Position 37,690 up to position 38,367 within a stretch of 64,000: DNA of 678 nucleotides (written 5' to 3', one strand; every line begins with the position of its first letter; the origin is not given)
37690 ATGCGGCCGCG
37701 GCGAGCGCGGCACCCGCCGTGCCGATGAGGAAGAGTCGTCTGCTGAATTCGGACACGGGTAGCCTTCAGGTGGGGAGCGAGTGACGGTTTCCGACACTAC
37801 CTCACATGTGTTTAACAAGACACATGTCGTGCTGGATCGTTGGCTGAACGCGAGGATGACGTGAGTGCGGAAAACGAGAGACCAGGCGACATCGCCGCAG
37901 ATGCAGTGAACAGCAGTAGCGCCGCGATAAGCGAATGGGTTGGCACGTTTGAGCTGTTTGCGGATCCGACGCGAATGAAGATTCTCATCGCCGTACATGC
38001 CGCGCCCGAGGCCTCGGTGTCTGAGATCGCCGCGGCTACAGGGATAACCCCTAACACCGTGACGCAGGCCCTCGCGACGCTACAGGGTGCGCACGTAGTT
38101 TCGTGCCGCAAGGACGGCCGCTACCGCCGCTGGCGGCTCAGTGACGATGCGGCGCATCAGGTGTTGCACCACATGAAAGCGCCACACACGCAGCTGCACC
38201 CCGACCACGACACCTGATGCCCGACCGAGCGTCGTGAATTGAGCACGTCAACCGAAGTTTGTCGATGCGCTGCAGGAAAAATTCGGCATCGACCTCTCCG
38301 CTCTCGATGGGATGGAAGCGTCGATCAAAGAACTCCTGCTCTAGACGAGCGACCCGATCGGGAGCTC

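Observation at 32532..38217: His-tailed ArsR/SmtB metal sensor divergent from a Dpp/Nik-type ABC importer, with a perfect double-palindrome operator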

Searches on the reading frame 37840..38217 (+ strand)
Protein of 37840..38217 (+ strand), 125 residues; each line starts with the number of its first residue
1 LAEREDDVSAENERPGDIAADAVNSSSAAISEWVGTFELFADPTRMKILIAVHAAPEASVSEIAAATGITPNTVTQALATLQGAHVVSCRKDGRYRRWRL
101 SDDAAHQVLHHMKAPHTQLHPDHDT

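Call 3: search_protein_families(library=pfam, proteins=[window:37840-38217:+])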
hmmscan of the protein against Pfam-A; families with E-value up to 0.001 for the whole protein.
window:37840-38217:+ (125 aa): 10 families
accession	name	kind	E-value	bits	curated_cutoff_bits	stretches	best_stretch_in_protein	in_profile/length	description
PF12840.13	HTH_20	-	1.8e-08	34.7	27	1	40-86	1-47/51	Helix-turn-helix domain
PF13412.12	HTH_24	-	7.6e-07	29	21.9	1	42-82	2-42/48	Winged helix-turn-helix DNA-binding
PF12802.13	MarR_2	-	1.4e-06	28.8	27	1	44-94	6-60/61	MarR family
PF01022.26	HTH_5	-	1.3e-05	25.4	22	1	42-87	1-45/47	Bacterial regulatory protein, arsR family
PF25212.1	HVO_A0114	-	1.6e-05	25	27.6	1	42-97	21-76/84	HVO_A0114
PF09339.16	HTH_IclR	-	1.6e-05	25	22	1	47-82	7-43/52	IclR helix-turn-helix domain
PF01047.28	MarR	-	8.4e-05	22.8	24.6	1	43-84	3-44/59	MarR family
PF13545.12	HTH_Crp_2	-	0.00016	22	27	1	59-94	24-57/70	Crp-like helix-turn-helix domain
PF13384.12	HTH_23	-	0.00025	21.2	24.6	1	44-80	6-40/50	Homeodomain-like domain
PF13404.12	HTH_AsnC-type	-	0.00051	20.2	27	0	46-78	6-38/42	AsnC-type helix-turn-helix domain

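Call 4: search_protein_families(library=ncbifam, proteins=[window:37840-38217:+])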
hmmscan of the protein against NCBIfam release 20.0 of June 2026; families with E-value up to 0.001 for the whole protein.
window:37840-38217:+ (125 aa): 8 families
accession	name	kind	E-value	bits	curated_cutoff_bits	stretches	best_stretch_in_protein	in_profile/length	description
NF033788.1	HTH_metalloreg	subfamily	3.7e-17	61.9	55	1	36-108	4-76/77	metalloregulator ArsR/SmtB family transcription factor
NF047906.1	CdPbTransRegCmtR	equivalog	3.4e-08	33.3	150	1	40-112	18-89/104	Cd(II)/Pb(II)-sensing metalloregulatory transcriptional regulator CmtR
NF033789.1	repress_SdpR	subfamily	3.8e-07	29.9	100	1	36-109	1-73/79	autorepressor SdpR family transcription factor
NF040642.1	sulf_sens_BigR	equivalog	1.1e-06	28.7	155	1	37-110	14-86/95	sulfite-sensing transcriptional repressor BigR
NF007528.0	PRK10141.1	subfamily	6.3e-06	26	97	1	35-103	8-76/117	metalloregulator ArsR/SmtB family transcription factor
NF041413.1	ArsR_Rv2640c_fam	equivalog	1.9e-05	25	155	1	37-106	36-107/118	Rv2640c family ArsR-like transcriptional regulator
TIGR01884.1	cas_HTH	subfamily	0.00042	19.8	60.2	1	41-96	140-194/202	CRISPR-associated CARF protein Csa3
NF045707.1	Dbac_1936_reg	equivalog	0.0008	19.4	115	1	40-114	14-87/99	ArsR/SmtB-type metalloregulator TsoR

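Call 5: find_homologous_proteins(query=window:37840-38217:+)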
Query window:37840-38217:+ (125 aa): 26 proteins with E <= 0.001 among 48 candidates.
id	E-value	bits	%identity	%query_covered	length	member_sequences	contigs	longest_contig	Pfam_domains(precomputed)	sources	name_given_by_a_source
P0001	3.3e-71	254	99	94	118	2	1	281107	PF12840.14,PF13412.13,PF25212.3,PF01022.27,PF09339.17,PF12802.14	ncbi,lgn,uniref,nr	ncbi:helix-turn-helix protein [Antricoccus suffuscus]|uniref:Helix-turn-helix protein n=1 Tax=Antric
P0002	6.6e-62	224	84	99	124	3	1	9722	PF01047.29,PF12840.14,PF13412.13,PF25212.3,PF01022.27,PF09339.17,PF12802.14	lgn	-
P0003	4.2e-61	222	83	99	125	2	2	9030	PF12840.14,PF13412.13,PF25212.3,PF01022.27,PF12802.14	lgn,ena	-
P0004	3.7e-59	216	83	94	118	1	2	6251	PF12840.14,PF13412.13,PF25212.3,PF01022.27,PF12802.14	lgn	-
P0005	9.0e-58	211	84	94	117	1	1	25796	PF01047.29,PF12840.14,PF13412.13,PF25212.3,PF01022.27,PF09339.17,PF12802.14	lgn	-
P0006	3.2e-57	209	82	91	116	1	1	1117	PF01047.29,PF12840.14,PF13412.13,PF25212.3,PF01022.27,PF09339.17,PF12802.14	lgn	-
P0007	1.8e-56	207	80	95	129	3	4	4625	PF12840.14,PF13412.13,PF25212.3,PF01022.27,PF09339.17,PF12802.14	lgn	-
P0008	3.7e-56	206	77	98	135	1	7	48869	PF12840.14,PF13412.13,PF09339.17,PF12802.14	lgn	-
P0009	6.5e-54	199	78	91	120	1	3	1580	PF01047.29,PF12840.14,PF13412.13,PF25212.3,PF01022.27,PF22798.3,PF09339.17,PF12802.14,PF00392.28,PF13545.13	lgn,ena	-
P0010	2.8e-52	193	80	90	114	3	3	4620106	PF01047.29,PF12840.14,PF13412.13,PF25212.3,PF01022.27,PF09339.17,PF12802.14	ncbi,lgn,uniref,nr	ncbi:ArsR/SmtB family transcription factor [Ornithinimicrobium faecis]|uniref:Metalloregulator ArsR/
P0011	3.3e-52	193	80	91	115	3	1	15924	PF01047.29,PF12840.14,PF13412.13,PF25212.3,PF02082.27,PF13384.13,PF01022.27,PF13551.13,PF09339.17,PF12802.14,PF13545.13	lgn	-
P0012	3.4e-52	193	78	90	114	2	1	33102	PF12840.14,PF13412.13,PF12802.14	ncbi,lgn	ncbi:MAG: ArsR/SmtB family transcription factor [Cumulibacter sp.]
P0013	1.9e-51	191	75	91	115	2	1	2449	PF01047.29,PF12840.14,PF13412.13,PF25212.3,PF01022.27,PF09339.17,PF12802.14,PF13545.13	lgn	-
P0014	1.8e-50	188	74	90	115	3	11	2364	PF01047.29,PF12840.14,PF13412.13,PF25212.3,PF01022.27,PF22798.3,PF09339.17,PF12802.14,PF00392.28,PF13545.13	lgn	-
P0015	4.3e-50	186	75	90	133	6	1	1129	PF01047.29,PF12840.14,PF13412.13,PF25212.3,PF01022.27,PF12802.14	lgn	-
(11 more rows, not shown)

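Call 7: find_related_loci(query=A1, collection=genome_contigs, flank=10000)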
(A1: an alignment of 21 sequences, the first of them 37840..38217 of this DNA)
Query A1 (125 aa) in genome_contigs; peptide patterns used: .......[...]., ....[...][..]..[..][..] (x = any residue, [..] = any of these).
52 stretches matched a pattern; 22 encode a relative of the query (tblastn E <= 1e-3); 22 distinct loci.
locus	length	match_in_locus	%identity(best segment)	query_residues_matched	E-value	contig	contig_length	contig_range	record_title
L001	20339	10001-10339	78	11-123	1e-57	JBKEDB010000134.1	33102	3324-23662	MAG: Cumulibacter sp. isolate VLC_031 c_000003544722, whole genome shotgun sequence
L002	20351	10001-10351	61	5-123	2e-42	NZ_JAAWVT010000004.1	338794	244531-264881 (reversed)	Paeniglutamicibacter terrestris strain ANT13_2 4, whole genome shotgun sequence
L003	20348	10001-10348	57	7-123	5e-42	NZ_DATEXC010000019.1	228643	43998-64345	MAG: Glutamicibacter sp. isolate SMAG_U8409 k141_65359, whole genome shotgun sequence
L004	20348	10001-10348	57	7-123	9e-42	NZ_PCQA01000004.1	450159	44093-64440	Arthrobacter sp. MYb213 MYb213_4, whole genome shotgun sequence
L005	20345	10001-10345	58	8-123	3e-41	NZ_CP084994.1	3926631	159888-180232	Glutamicibacter arilaitensis strain SLM-840 chromosome, complete genome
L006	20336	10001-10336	60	11-123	5e-41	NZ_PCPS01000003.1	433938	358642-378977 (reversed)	Arthrobacter sp. MYb229 MYb229_3, whole genome shotgun sequence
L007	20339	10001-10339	61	10-123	7e-40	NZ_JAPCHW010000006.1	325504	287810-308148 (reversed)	Glutamicibacter sp. MNS18 MNS18_ctg006, whole genome shotgun sequence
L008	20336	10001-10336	60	11-123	2e-39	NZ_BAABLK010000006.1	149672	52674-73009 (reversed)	Paeniglutamicibacter antarcticus strain JCM 18952 sequence06, whole genome shotgun sequence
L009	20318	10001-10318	60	18-123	1e-38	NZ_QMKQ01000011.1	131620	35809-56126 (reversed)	Arthrobacter sp. AQ5-05 sequence011, whole genome shotgun sequence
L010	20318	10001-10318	61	18-123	1e-38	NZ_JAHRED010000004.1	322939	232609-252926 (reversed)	Paeniglutamicibacter quisquiliarum strain ABSL32-1 4, whole genome shotgun sequence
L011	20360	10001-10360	56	4-123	2e-38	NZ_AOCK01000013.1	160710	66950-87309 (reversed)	Paeniglutamicibacter gangotriensis Lz1y contig000013, whole genome shotgun sequence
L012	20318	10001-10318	59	18-123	3e-38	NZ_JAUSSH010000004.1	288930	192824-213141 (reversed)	Paeniglutamicibacter psychrophenolicus strain CC174 Ga0466885_04, whole genome shotgun sequence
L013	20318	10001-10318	59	18-123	4e-38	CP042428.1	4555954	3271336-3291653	Arthrobacter sp. C2 chromosome, complete genome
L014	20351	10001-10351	54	7-123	4e-38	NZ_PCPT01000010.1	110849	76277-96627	Arthrobacter sp. MYb227 MYb227_10, whole genome shotgun sequence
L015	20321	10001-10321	55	17-123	7e-38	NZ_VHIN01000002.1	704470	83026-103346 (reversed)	Glutamicibacter sp. JC586 NODE_2_length_704424_cov_40.215683, whole genome shotgun sequence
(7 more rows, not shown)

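Call 12: search_solved_structures(query=A1, max_evalue=0.01, show_alignments=4)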
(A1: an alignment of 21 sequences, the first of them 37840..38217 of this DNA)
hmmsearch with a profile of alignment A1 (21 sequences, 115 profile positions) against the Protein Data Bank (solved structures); distinct sequences matched with E-value up to 0.01: 37.
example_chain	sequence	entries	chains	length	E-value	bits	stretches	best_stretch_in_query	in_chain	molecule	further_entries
1r22_A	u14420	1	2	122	8.4e-10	41.9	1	5-98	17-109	Transcriptional repressor smtB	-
1r1t_A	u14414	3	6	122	5.2e-09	39.3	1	6-98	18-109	Transcriptional repressor smtB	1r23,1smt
3f6v_A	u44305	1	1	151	1.9e-07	34.3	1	25-99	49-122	Possible transcriptional regulator, ArsR family protein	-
4ggg_A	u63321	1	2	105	2.6e-07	33.9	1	18-113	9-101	Repressor protein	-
6uvu_A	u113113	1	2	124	9.1e-07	32.1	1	21-100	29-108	ArsR family transcriptional regulator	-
1u2w_A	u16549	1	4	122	1e-06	31.9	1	21-101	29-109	Cadmium efflux system accessory protein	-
6cda_A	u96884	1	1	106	1.3e-06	31.6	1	18-113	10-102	ArsR family transcriptional regulator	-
3cuo_A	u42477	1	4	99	1.4e-06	31.5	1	17-104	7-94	Uncharacterized HTH-type transcriptional regulator ygaV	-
3f72_A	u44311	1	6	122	2.4e-06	30.7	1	21-101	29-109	Cadmium efflux system accessory protein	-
5znx_A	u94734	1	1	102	5e-06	29.7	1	19-104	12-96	Transcriptional activator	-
3jth_A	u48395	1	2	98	5.7e-06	29.5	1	23-104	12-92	Transcription activator HlyU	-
2kjb_A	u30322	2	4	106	5.9e-06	29.5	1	17-113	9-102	CzrA protein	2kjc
1r1u_A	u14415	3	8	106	6.5e-06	29.3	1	18-113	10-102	repressor protein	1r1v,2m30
2kko_A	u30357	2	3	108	9.2e-06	28.8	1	22-114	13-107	POSSIBLE TRANSCRIPTIONAL REGULATORY PROTEIN (POSSIBLY ARSR-FAMILY) | Possible transcriptional regulatory arsR-family protein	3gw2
6cdb_A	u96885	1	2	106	1.2e-05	28.5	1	18-113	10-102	ArsR family transcriptional regulator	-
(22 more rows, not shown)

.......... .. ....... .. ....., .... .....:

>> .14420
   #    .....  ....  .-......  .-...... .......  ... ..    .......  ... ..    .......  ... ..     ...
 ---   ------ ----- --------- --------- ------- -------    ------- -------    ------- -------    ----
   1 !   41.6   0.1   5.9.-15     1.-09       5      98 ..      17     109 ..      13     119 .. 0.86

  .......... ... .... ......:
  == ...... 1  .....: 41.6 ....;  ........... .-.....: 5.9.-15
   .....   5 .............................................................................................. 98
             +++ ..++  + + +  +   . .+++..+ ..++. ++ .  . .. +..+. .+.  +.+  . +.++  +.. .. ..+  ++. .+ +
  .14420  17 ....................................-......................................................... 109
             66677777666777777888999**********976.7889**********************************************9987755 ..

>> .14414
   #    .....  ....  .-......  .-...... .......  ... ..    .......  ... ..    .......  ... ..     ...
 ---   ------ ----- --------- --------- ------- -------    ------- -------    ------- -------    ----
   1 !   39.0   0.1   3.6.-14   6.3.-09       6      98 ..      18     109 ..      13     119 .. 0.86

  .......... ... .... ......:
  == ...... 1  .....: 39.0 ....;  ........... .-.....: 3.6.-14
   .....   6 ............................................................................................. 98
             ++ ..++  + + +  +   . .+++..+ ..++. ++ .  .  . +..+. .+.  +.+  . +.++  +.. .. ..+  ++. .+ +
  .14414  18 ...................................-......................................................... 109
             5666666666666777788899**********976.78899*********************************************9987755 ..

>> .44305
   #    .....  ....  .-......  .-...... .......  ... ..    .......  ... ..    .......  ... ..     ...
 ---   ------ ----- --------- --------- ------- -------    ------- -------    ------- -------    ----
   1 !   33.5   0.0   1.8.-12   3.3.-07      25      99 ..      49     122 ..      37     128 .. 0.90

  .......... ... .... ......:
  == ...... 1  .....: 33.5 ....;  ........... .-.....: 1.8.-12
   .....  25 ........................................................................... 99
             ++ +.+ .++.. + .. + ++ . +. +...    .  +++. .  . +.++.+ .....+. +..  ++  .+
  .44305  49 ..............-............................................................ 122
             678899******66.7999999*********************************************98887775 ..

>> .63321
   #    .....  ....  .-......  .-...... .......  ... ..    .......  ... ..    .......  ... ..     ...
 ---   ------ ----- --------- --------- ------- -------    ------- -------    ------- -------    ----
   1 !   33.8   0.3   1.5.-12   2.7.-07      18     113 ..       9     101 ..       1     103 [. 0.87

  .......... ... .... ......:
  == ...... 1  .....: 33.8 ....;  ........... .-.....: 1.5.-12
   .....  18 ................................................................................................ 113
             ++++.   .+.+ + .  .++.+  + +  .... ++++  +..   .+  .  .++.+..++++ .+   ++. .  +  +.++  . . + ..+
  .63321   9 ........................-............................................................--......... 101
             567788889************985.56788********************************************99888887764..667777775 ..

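Call 28: predict_structure(alignment_id=A1)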
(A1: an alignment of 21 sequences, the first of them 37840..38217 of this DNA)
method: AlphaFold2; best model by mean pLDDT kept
length: 125 residues; sequences in the alignment: 21
mean_pLDDT: 86.2   pTM: 0.73
mean pLDDT of the five models: 86.2, 85.0, 85.0, 84.8, 82.0
residues with pLDDT >= 90: 81; 70-90: 22; 50-70: 13; < 50: 9
segments of 3 or more residues with pLDDT < 50: 1-3, 5-8
pLDDT, mean of each block of 10 residues (from residue 1): 49 82 91 88 94 95 97 97 96 93 92 74 53
secondary structure, 60 per line:
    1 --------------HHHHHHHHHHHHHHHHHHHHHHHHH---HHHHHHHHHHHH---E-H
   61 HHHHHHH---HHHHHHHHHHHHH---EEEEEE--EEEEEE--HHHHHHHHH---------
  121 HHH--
elements in order: H15-39 H43-54 H60-67 H71-83 E87-92 E95-100 H103-111

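Call 29: search_protein_representatives(alignment_id=A1)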
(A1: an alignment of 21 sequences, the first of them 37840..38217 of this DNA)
Query: 21 sequences, 115 profile positions. Proteins with E-value up to 0.001 (for the whole library): 4125; up to 1e-10: 112; up to 1e-30: 4. The best 150 are listed.
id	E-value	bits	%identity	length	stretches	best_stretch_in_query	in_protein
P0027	5.6e-41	155.3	-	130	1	3-114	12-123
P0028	5.6e-39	148.8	-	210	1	6-114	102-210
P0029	1.9e-35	137.4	-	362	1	11-115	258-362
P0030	2.3e-34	134.0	-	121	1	5-114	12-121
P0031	8.3e-29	116.1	-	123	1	8-114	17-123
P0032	7.6e-27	109.7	-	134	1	34-114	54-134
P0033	4.3e-26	107.3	-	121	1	8-113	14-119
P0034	9.1e-26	106.3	-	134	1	16-114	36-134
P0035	4.9e-25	103.9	-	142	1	10-114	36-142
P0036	8.3e-23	96.7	-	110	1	16-114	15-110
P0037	7.2e-22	93.7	-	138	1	6-111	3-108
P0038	1.5e-20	89.4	-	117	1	4-106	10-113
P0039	4.0e-20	88.1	-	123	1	18-114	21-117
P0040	2.0e-19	85.8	-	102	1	19-113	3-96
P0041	2.2e-19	85.7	-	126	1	19-113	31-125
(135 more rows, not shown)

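Call 31: find_encoding_contigs(protein=P0031, flank=8000, max_places=4)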
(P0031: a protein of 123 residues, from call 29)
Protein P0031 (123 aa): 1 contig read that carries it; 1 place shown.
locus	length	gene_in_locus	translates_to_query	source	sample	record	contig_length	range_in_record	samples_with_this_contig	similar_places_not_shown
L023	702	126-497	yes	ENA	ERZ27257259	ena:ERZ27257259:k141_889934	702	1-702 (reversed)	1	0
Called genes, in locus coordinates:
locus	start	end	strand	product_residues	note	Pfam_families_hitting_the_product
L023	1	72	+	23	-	?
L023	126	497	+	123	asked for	PF01022:HTH_5, PF12802:MarR_2 (weak), PF12840:HTH_20 (weak)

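Call 32: find_encoding_contigs(protein=P0027, flank=8000, max_places=3)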
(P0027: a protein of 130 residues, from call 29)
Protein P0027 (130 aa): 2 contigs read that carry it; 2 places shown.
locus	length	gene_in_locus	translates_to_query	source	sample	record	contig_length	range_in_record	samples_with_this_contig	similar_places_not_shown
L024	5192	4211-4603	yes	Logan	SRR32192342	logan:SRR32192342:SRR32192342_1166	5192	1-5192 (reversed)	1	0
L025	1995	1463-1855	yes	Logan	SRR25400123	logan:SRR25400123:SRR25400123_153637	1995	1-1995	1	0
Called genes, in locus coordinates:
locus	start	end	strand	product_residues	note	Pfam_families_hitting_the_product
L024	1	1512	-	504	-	?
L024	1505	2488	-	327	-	PF00528:BPD_transp_1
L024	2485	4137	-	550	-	PF00496:SBP_bac_5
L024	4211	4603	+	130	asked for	PF12840:HTH_20 (weak), PF01022:HTH_5 (weak), PF01047:MarR (weak), PF12802:MarR_2 (weak), PF13412:HTH_24, PF25212:HVO_A0114 (weak)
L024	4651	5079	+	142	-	PF13380:CoA_binding_2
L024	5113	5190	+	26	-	?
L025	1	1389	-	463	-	?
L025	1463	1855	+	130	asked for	PF12840:HTH_20 (weak), PF01022:HTH_5 (weak), PF01047:MarR (weak), PF12802:MarR_2 (weak), PF13412:HTH_24, PF25212:HVO_A0114 (weak)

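Call 33: find_encoding_contigs(protein=P0030, flank=8000, max_places=3)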
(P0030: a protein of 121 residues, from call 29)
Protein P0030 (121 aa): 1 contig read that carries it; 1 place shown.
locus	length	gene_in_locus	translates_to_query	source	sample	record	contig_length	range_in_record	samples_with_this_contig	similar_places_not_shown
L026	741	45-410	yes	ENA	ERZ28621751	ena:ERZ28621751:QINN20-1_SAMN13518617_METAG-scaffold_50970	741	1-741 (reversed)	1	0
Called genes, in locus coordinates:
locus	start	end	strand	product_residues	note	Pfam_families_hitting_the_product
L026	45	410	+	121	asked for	PF12840:HTH_20, PF12802:MarR_2 (weak), PF13412:HTH_24 (weak), PF25212:HVO_A0114 (weak), PF09339:HTH_IclR (weak)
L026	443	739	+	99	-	?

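Call 34: find_encoding_contigs(protein=P0034, flank=8000, max_places=3)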
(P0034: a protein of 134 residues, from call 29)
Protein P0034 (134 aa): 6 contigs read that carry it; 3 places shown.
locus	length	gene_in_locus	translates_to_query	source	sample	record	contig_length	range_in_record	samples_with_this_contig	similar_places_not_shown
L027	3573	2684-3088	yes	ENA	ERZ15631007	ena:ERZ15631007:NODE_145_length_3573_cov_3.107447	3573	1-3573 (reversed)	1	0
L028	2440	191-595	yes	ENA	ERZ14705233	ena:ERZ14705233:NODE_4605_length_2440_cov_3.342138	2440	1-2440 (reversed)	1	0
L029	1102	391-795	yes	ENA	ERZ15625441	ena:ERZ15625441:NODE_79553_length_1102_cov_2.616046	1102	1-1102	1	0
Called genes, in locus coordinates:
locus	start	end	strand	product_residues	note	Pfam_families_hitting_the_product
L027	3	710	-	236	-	?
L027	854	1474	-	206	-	PF02361:CbiQ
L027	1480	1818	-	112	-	PF13190:PDGLE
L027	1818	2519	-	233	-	PF01891:CbiM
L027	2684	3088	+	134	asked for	PF12802:MarR_2 (weak), PF12840:HTH_20 (weak), PF01022:HTH_5 (weak), PF13412:HTH_24 (weak)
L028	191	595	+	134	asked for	PF12802:MarR_2 (weak), PF12840:HTH_20 (weak), PF01022:HTH_5 (weak), PF13412:HTH_24 (weak)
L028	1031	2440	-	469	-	?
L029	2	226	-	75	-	?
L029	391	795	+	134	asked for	PF12802:MarR_2 (weak), PF12840:HTH_20 (weak), PF01022:HTH_5 (weak), PF13412:HTH_24 (weak)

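Call 35: find_encoding_contigs(protein=P0035, flank=8000, max_places=3)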
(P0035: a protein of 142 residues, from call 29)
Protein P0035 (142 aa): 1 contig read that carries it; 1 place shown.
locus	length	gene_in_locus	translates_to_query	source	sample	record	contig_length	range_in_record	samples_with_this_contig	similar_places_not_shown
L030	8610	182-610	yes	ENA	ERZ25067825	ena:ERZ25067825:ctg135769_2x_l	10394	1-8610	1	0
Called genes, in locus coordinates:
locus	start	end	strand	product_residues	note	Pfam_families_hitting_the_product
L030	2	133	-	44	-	?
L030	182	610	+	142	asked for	PF01022:HTH_5 (weak), PF12802:MarR_2 (faint), PF12840:HTH_20, PF13412:HTH_24 (weak)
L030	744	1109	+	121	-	PF12840:HTH_20, PF13412:HTH_24, PF01022:HTH_5, PF12802:MarR_2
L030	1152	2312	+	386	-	PF03824:NicO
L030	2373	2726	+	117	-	-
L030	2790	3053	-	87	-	-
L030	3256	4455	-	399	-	PF01548:DEDD_Tnp_IS110, PF02371:Transposase_20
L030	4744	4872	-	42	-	-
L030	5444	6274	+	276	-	PF00872:Transposase_mut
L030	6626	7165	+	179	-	PF01548:DEDD_Tnp_IS110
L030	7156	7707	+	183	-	PF02371:Transposase_20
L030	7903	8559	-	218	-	PF07638:Sigma70_ECF, PF04542:Sigma70_r2, PF08281:Sigma70_r4_2 (weak), PF04545:Sigma70_r4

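Call 37: find_encoding_contigs(protein=P0033, flank=8000, max_places=3)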
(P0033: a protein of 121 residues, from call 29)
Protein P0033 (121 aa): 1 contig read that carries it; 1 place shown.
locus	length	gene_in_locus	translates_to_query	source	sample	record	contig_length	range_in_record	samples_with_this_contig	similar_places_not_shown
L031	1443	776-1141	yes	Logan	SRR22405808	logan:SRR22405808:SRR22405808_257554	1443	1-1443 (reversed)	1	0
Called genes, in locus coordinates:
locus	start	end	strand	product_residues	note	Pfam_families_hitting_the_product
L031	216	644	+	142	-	PF01022:HTH_5 (faint), PF12840:HTH_20 (weak), PF13412:HTH_24 (weak)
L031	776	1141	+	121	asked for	PF24038:DUF7347 (weak), PF12840:HTH_20, PF13412:HTH_24, PF01022:HTH_5, PF12802:MarR_2 (weak)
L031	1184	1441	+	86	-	?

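Call 38: find_encoding_contigs(protein=P0036, flank=8000, max_places=3)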
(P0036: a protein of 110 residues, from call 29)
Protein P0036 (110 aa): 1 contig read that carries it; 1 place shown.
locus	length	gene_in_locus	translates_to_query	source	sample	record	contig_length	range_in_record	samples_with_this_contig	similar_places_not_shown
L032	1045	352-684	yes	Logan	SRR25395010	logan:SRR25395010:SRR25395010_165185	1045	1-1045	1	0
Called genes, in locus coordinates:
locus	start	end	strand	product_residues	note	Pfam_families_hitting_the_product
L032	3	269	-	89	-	?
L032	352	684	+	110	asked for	PF12802:MarR_2, PF12840:HTH_20, PF13412:HTH_24 (weak), PF25212:HVO_A0114 (weak), PF01047:MarR (weak)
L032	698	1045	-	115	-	?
